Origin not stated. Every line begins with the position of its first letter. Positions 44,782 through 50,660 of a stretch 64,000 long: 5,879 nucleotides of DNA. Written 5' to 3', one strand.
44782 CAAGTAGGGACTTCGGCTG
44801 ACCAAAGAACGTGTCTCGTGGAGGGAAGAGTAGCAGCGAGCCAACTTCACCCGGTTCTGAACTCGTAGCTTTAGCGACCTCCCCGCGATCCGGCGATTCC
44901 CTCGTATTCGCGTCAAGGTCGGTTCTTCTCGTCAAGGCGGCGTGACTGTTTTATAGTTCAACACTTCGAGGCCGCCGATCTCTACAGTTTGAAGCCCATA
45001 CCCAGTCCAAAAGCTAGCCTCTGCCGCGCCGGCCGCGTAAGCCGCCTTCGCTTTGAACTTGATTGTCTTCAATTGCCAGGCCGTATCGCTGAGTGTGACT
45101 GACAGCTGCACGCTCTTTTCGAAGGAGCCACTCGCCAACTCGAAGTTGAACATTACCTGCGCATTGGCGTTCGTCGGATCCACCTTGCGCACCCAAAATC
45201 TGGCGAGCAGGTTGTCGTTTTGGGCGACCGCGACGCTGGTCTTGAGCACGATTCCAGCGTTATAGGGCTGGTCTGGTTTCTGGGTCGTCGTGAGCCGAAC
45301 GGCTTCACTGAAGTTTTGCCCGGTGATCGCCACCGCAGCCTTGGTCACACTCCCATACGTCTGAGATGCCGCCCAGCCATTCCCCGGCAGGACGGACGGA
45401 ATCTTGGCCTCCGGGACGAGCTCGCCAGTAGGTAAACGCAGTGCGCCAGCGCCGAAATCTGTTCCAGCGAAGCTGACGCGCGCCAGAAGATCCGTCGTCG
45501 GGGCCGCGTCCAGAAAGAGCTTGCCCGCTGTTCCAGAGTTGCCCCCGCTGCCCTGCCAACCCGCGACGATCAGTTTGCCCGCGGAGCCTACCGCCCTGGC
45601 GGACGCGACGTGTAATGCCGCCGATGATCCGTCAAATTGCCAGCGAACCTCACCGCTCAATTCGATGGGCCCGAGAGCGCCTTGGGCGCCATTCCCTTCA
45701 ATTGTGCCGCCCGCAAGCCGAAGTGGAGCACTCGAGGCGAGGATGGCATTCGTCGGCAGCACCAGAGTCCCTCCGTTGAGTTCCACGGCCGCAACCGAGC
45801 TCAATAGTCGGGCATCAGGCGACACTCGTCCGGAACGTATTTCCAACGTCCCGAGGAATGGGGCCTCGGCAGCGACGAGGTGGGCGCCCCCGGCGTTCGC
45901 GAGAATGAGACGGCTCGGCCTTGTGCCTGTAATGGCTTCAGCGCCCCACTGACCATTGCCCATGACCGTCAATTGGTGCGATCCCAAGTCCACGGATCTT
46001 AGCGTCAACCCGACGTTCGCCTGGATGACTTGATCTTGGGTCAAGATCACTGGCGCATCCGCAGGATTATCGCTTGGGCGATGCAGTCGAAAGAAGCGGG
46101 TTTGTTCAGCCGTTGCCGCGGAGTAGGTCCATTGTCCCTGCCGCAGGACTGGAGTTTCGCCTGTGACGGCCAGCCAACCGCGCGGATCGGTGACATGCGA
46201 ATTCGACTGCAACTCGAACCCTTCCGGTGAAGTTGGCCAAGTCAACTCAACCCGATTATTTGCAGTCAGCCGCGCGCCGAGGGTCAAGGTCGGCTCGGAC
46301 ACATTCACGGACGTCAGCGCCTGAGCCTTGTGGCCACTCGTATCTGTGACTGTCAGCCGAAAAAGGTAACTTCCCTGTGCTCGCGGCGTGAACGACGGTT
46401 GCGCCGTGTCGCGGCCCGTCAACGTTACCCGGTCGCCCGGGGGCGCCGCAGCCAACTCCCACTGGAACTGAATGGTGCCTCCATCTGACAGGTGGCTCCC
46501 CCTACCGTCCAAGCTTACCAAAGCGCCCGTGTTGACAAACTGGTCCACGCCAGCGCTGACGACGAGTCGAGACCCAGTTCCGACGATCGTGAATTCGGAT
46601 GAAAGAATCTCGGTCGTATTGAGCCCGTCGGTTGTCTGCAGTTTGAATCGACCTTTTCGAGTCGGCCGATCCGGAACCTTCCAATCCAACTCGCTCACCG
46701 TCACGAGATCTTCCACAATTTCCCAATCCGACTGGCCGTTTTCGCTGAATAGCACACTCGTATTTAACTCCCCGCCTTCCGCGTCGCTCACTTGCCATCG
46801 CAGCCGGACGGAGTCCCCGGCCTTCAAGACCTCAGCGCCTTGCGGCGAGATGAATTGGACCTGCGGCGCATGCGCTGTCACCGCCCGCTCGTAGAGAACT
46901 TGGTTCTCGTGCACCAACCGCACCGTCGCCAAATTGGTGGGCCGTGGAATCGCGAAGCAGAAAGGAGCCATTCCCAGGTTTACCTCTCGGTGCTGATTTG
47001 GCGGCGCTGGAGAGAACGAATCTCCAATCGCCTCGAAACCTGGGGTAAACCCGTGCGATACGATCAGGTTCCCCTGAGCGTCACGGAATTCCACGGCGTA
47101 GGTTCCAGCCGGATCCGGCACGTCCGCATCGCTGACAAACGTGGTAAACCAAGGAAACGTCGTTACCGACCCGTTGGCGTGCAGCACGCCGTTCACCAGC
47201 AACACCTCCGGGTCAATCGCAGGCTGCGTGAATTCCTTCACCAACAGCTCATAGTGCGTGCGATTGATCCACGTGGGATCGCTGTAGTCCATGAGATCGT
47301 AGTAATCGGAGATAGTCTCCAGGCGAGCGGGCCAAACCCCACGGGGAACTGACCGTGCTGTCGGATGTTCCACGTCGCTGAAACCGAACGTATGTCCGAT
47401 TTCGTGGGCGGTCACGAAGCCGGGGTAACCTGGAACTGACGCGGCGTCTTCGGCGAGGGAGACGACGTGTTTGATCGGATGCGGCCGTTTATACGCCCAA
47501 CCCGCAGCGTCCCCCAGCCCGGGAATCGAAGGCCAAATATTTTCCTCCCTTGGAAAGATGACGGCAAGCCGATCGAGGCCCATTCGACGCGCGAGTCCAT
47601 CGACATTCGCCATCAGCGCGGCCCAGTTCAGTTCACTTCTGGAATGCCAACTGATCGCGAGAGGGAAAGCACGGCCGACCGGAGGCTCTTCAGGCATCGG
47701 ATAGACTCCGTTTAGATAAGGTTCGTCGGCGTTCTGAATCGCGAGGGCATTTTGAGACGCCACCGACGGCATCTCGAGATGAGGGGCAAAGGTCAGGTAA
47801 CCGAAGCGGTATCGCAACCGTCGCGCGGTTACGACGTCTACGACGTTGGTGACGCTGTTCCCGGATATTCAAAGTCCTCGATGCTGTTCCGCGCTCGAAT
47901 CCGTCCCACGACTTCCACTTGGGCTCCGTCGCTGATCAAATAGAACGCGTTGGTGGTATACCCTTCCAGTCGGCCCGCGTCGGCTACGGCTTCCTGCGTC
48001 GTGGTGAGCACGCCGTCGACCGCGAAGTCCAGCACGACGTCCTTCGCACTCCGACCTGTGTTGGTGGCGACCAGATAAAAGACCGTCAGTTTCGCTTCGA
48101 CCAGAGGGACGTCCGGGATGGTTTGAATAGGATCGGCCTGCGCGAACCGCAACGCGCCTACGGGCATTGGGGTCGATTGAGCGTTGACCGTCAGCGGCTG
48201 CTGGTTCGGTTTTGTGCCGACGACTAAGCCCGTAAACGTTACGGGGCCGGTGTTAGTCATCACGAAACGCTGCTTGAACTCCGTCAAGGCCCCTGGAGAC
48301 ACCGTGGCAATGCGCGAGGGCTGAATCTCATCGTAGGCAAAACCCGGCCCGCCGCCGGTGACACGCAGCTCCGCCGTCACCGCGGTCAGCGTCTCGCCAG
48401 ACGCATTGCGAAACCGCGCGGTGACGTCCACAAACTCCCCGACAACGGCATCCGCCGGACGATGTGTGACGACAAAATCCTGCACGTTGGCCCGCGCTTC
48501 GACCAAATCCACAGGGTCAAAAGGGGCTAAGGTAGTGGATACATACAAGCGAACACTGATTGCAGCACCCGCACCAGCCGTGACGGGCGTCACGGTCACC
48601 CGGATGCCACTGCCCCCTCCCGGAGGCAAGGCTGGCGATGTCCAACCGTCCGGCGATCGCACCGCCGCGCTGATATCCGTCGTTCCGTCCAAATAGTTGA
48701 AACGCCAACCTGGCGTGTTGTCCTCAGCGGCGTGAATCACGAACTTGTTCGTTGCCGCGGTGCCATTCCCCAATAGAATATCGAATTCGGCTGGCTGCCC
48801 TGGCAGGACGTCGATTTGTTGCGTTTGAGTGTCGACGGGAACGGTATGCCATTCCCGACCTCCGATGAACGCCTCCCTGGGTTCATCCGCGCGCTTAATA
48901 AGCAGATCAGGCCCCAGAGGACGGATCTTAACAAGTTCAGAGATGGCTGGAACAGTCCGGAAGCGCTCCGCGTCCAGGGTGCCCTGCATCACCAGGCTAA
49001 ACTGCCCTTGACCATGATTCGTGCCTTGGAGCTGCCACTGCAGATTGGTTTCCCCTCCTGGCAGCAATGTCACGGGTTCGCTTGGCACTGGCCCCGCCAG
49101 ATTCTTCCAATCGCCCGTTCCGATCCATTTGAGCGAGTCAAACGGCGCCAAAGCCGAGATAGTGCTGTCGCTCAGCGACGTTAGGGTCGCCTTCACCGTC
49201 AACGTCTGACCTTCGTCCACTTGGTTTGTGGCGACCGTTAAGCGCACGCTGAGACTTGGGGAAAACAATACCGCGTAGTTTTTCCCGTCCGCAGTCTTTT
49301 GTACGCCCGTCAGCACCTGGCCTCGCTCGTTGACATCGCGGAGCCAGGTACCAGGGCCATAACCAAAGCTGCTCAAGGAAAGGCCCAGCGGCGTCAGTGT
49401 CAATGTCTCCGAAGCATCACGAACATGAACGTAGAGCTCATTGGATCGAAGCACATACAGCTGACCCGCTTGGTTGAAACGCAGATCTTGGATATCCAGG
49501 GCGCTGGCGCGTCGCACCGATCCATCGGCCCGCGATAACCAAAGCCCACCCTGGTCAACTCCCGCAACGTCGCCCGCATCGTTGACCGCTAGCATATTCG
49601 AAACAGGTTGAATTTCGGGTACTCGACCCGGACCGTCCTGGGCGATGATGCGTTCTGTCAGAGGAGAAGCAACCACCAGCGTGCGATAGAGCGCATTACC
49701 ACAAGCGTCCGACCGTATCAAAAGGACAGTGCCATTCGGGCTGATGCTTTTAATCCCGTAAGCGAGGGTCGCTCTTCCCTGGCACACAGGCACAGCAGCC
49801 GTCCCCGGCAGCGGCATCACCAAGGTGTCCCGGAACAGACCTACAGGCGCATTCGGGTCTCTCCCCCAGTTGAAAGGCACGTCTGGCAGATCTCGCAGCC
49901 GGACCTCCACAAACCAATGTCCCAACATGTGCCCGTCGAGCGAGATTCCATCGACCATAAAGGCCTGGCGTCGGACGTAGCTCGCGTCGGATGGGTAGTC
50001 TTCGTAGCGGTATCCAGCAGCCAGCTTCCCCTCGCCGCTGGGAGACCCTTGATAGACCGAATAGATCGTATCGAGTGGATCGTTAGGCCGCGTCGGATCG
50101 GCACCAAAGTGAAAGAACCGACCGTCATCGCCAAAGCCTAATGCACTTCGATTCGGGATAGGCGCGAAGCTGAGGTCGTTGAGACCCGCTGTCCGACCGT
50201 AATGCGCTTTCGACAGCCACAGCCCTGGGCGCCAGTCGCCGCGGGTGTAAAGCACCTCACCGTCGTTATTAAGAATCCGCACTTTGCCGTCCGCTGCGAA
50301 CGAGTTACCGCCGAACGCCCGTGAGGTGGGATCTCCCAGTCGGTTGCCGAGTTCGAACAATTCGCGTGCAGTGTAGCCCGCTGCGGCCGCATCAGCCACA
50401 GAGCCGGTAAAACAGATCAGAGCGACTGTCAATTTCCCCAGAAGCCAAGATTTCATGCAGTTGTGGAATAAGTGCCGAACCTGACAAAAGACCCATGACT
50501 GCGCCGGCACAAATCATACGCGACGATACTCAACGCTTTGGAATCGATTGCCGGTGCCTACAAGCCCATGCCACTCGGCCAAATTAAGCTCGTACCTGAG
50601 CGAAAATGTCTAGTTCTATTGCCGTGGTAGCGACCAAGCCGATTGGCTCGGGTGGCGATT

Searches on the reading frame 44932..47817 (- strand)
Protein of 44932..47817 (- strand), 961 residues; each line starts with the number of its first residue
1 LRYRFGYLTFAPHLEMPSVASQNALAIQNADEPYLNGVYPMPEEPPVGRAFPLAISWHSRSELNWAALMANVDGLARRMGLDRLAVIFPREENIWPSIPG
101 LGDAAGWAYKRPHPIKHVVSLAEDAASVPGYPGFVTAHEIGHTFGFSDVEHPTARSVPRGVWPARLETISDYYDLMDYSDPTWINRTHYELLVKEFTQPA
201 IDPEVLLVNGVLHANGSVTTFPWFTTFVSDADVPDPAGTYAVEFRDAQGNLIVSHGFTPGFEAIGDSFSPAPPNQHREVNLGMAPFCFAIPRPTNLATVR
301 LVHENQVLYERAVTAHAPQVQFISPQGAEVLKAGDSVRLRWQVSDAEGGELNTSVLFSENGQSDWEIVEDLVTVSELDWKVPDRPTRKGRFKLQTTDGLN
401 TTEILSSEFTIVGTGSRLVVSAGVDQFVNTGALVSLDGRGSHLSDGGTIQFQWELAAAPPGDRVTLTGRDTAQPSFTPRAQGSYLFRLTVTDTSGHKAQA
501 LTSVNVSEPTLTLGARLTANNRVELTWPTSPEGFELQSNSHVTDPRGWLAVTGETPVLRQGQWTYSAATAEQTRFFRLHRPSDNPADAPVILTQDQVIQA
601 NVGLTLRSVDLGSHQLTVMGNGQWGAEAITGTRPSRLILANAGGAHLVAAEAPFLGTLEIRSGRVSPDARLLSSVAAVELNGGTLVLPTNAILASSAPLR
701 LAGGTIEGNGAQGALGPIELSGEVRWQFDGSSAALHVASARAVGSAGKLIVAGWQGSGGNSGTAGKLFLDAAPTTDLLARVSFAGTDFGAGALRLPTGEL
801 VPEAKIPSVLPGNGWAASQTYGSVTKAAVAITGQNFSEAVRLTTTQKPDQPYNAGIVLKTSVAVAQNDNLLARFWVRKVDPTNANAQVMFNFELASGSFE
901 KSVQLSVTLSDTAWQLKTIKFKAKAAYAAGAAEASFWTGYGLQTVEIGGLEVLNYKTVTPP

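Call 70: search_protein_families(library=pfam, proteins=[P0136], max_evalue=0.001)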
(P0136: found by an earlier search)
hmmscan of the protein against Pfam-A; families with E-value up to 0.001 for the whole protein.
P0136 (384 aa): 2 families
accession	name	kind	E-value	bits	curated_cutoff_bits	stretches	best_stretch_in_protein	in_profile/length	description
PF04616.20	Glyco_hydro_43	-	9.3e-49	166.7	32.2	1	77-365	11-288/288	Glycosyl hydrolases family 43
PF00251.26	Glyco_hydro_32N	-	0.00063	19.8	22.1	0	78-220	11-151/307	Glycosyl hydrolases family 32 N-terminal domain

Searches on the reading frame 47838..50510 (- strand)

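Call 70: search_protein_families(library=pfam, proteins=[P0136], max_evalue=0.001)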
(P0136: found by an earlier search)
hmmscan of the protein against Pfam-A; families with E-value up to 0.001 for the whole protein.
P0136 (384 aa): 2 families
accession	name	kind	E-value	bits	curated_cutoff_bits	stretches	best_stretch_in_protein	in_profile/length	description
PF04616.20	Glyco_hydro_43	-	9.3e-49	166.7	32.2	1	77-365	11-288/288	Glycosyl hydrolases family 43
PF00251.26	Glyco_hydro_32N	-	0.00063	19.8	22.1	0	78-220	11-151/307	Glycosyl hydrolases family 32 N-terminal domain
